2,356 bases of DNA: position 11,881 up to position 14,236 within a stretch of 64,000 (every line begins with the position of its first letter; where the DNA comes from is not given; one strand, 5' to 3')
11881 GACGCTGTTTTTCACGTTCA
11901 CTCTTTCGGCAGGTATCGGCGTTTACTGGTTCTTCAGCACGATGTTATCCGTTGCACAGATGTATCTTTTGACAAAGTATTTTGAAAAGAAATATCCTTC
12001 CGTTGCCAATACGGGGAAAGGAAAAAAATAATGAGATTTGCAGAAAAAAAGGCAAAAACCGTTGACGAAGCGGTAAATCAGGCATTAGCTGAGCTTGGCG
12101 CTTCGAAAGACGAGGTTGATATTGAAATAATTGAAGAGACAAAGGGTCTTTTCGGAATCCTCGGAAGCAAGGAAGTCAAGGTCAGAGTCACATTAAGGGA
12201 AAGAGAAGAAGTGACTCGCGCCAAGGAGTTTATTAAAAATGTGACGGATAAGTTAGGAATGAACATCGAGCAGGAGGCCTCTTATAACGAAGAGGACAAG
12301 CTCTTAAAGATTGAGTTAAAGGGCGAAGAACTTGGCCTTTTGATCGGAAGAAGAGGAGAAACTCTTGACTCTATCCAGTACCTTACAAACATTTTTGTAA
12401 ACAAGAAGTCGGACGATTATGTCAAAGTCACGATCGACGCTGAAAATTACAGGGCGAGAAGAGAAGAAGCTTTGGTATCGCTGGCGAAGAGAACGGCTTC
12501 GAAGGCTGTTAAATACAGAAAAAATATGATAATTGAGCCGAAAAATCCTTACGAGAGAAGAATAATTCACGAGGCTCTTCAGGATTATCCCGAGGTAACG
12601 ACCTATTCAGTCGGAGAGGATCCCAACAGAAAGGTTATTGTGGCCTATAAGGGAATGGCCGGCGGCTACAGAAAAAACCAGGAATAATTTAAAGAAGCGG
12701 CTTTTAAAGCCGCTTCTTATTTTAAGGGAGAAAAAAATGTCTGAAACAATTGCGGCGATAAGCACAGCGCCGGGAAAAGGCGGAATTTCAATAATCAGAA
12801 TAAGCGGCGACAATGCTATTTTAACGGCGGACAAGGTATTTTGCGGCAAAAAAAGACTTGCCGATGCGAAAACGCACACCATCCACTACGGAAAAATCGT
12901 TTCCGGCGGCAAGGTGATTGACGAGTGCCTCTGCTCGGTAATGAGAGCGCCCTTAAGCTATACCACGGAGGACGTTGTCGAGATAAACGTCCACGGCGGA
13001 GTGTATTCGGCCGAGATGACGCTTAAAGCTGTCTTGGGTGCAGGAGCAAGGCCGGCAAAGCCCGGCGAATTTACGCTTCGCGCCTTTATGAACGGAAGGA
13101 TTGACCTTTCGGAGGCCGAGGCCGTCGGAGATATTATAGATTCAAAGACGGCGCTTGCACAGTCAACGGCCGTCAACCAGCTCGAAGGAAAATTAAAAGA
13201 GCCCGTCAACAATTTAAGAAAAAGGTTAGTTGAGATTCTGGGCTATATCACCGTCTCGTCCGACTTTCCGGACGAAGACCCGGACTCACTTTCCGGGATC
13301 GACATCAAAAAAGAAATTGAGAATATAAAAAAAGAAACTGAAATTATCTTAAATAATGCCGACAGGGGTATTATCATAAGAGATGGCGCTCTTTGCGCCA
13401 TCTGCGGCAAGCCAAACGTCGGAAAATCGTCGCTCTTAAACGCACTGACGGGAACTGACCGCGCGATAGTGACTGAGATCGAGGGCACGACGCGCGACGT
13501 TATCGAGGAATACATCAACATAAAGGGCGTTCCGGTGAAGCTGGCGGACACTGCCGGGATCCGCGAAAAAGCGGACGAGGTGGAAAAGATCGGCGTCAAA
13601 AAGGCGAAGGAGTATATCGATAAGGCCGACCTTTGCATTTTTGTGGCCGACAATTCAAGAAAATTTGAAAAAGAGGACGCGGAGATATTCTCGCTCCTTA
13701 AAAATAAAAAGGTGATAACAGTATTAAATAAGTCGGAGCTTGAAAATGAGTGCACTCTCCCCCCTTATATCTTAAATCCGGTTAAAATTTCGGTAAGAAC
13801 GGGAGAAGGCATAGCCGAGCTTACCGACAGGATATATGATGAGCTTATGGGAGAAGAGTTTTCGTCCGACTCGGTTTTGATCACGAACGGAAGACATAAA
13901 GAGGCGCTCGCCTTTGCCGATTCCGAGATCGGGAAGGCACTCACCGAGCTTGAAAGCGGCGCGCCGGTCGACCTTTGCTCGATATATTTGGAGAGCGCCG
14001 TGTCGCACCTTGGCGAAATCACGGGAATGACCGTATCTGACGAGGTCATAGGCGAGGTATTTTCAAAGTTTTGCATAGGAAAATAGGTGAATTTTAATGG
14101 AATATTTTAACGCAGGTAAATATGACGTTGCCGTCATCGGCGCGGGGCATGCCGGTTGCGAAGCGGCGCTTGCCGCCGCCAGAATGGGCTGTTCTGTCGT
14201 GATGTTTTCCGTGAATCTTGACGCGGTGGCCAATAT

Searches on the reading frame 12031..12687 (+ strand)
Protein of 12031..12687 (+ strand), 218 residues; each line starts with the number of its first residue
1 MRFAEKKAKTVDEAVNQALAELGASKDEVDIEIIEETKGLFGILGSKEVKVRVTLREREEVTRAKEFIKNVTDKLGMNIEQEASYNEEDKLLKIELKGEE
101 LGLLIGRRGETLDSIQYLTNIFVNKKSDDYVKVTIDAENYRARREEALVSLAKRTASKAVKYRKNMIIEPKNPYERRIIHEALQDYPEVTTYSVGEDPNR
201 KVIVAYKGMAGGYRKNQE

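Call 83: search_protein_families(library=pfam, proteins=[window:12031-12687:+], max_evalue=0.00001)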
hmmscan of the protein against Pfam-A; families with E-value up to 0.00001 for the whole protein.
window:12031-12687:+ (218 aa): 3 families
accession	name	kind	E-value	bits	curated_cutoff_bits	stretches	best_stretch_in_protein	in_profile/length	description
PF14804.11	Jag_N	-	1.3e-18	67.6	25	1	7-55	2-50/50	Jag N-terminus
PF01424.28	R3H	-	1e-17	64.3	26.8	1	146-205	1-59/60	R3H domain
PF13083.13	KH_KhpA-B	-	3.4e-17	62.5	32.1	1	65-135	1-73/73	KhpA/KhpB, KH domain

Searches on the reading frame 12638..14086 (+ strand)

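Call 83: search_protein_families(library=pfam, proteins=[window:12638-14086:+], max_evalue=0.00001)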
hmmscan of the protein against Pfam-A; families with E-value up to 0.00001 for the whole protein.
window:12638-14086:+ (482 aa): 5 families
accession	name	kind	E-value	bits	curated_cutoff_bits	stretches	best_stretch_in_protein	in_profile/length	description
PF12631.12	MnmE_helical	-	4.9e-51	174.3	40.1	1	157-479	1-211/211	MnmE helical domain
PF10396.14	TrmE_N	-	7.5e-41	139.5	29.8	1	37-154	1-117/117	GTP-binding protein TrmE N-terminus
PF01926.29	MMR_HSR1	-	1.3e-28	99.8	21.9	1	253-365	2-113/113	50S ribosome-binding GTPase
PF02421.24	FeoB_N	-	1.3e-08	34.9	27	1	253-366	3-115/156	Ferrous iron transport protein B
PF00350.29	Dynamin_N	-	5.4e-07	30.2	27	0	254-289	2-36/168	Dynamin family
